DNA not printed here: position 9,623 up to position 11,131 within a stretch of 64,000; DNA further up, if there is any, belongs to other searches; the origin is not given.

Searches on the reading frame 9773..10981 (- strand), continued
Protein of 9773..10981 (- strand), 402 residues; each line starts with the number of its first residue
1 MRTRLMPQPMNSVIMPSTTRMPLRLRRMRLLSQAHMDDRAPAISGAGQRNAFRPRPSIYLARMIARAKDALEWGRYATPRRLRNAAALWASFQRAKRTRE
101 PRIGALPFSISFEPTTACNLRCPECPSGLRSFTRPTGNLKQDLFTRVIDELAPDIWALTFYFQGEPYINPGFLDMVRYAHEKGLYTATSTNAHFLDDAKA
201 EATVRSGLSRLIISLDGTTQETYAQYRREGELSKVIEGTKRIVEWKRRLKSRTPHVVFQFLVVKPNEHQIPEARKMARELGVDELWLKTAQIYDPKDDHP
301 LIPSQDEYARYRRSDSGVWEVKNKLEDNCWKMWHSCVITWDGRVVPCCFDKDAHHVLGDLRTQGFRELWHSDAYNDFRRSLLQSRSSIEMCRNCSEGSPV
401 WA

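Call 61: find_encoding_contigs(protein=P0513, flank=6000, max_places=2)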
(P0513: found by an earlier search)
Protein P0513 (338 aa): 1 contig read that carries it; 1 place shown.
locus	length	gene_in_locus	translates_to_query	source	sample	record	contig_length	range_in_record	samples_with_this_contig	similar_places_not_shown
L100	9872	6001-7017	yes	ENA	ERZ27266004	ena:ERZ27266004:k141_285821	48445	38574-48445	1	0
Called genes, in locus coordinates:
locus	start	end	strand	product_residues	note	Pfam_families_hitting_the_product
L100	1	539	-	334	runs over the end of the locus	PF00579:tRNA-synt_1b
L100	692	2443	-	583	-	PF01368:DHH, PF02272:DHHA1, PF17768:RecJ_OB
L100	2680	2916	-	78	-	PF02823:ATP-synt_DE_N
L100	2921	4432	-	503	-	PF02874:ATP-synt_ab_N, PF00006:ATP-synt_ab, PF22919:ATP-synt_VA_C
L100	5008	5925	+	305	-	PF01687:Flavokinase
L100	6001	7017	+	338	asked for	PF04055:Radical_SAM, PF13186:SPASM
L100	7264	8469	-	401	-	PF00144:Beta-lactamase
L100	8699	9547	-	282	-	PF13578:Methyltransf_24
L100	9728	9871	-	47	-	?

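Call 63: find_related_loci(query=A2, collection=metagenome_contigs, flank=5000)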
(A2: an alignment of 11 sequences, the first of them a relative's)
Query A2 (346 aa) in metagenome_contigs; peptide patterns used: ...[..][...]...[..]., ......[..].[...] (x = any residue, [..] = any of these).
600 stretches matched a pattern (row limit reached: there are more); 589 encode a relative of the query (tblastn E <= 1e-3); the best 80 are kept; 80 distinct loci.
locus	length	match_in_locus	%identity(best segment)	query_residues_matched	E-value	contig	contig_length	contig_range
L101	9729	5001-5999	46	11-342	3e-101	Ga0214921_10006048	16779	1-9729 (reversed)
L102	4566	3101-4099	46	9-342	2e-99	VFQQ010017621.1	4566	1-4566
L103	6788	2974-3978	45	9-344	7e-99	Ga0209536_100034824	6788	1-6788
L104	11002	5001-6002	43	9-342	5e-98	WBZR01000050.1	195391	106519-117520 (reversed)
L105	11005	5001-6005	43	9-342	1e-97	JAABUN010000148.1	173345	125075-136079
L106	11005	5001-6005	44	9-342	9e-98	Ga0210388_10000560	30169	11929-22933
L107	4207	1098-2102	43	8-342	2e-98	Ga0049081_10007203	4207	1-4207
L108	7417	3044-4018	44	12-342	1e-97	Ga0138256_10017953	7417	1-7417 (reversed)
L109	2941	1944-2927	43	9-342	4e-100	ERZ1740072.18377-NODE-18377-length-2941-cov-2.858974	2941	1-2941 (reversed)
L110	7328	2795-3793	44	9-342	4e-97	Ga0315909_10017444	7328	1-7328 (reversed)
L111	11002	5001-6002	43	10-342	3e-97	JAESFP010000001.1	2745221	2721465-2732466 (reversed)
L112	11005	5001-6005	43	9-342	3e-97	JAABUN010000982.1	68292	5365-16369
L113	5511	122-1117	42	11-342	1e-96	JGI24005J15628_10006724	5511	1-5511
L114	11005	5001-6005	43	9-342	2e-96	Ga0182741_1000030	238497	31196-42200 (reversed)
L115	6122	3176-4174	44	11-342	4e-96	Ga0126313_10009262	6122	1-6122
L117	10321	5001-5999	44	11-342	8e-96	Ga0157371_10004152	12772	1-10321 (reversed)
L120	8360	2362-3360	42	11-342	1e-95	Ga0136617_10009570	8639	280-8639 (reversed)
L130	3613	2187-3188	42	9-342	2e-96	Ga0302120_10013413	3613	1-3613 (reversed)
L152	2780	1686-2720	42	7-342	3e-96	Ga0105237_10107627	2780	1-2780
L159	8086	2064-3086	41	2-342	2e-93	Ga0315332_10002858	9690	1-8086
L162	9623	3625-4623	42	10-342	3e-93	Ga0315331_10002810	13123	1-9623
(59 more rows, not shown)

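Call 69: search_protein_families(library=pfam, proteins=[L120:3476-3931:+, L112:6573-8051:+, L120:1487-2281:-, L117:1972-3903:-, L152:74-502:+, L099:5003-6004:+, L097:4976-5995:+], max_evalue=0.001)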
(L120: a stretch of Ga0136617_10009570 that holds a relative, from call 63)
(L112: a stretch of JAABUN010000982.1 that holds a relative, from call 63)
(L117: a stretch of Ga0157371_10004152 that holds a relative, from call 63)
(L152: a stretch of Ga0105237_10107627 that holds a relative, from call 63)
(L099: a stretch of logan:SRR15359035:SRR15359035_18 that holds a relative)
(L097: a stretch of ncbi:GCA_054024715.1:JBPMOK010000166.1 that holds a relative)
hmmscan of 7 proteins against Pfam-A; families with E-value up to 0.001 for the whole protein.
L120:3476-3931:+ (151 aa): 4 families
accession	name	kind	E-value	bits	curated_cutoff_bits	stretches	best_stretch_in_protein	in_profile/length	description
PF01047.28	MarR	-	2.4e-06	27.7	24.6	1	43-103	1-59/59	MarR family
PF12802.13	MarR_2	-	6.1e-06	26.7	27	1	42-101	2-60/61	MarR family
PF13463.12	HTH_27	-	0.00021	21.9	22.2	1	45-111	3-68/68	Winged helix DNA-binding domain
PF22381.2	Staph_reg_Sar_Rot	-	0.00058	20.3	27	1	35-118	4-85/85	Transcriptional regulator SarA/Rot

L112:6573-8051:+ (492 aa): 1 family
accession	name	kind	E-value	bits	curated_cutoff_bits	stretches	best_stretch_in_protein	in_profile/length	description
PF02638.21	GHL10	-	4e-77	259.8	27.9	1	26-336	1-301/311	Glycosyl hydrolase-like 10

L120:1487-2281:- (264 aa): 1 family
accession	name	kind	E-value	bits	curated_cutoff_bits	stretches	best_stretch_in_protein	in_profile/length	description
PF01183.26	Glyco_hydro_25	-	4.3e-51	174.2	27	1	67-242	1-180/180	Glycosyl hydrolases family 25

L117:1972-3903:- (643 aa): 4 families
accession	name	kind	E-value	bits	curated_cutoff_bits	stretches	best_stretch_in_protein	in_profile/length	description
PF01433.26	Peptidase_M1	-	3.3e-31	109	27.7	1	316-462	67-218/218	Peptidase family M1 domain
PF17900.6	Peptidase_M1_N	-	1.3e-11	45.4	25.8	1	58-229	4-186/186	Peptidase M1 N-terminal domain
PF18962.6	Por_Secre_tail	-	1.4e-11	44.9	27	1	566-640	1-73/75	Secretion system C-terminal sorting domain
PF11589.14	DUF3244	-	0.00047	20.5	25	0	572-632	28-87/96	Domain of unknown function (DUF3244)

L152:74-502:+ (142 aa): 1 family
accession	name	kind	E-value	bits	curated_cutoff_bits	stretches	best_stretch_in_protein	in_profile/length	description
PF14534.12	DUF4440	-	3.3e-05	24.7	25.2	1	28-136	1-107/107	Domain of unknown function (DUF4440)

L099:5003-6004:+ (333 aa): 1 family
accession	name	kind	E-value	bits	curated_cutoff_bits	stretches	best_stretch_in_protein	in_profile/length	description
PF00691.25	OmpA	-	1e-17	64.7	27.2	1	212-313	1-98/98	OmpA family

L097:4976-5995:+ (339 aa): 2 families
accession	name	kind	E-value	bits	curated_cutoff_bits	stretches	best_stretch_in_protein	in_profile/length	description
PF00691.25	OmpA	-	1.2e-20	74.1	27.2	1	217-319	1-98/98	OmpA family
PF05359.17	DUF748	-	0.00032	19.3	50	1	215-256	880-921/1037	Domain of Unknown Function (DUF748)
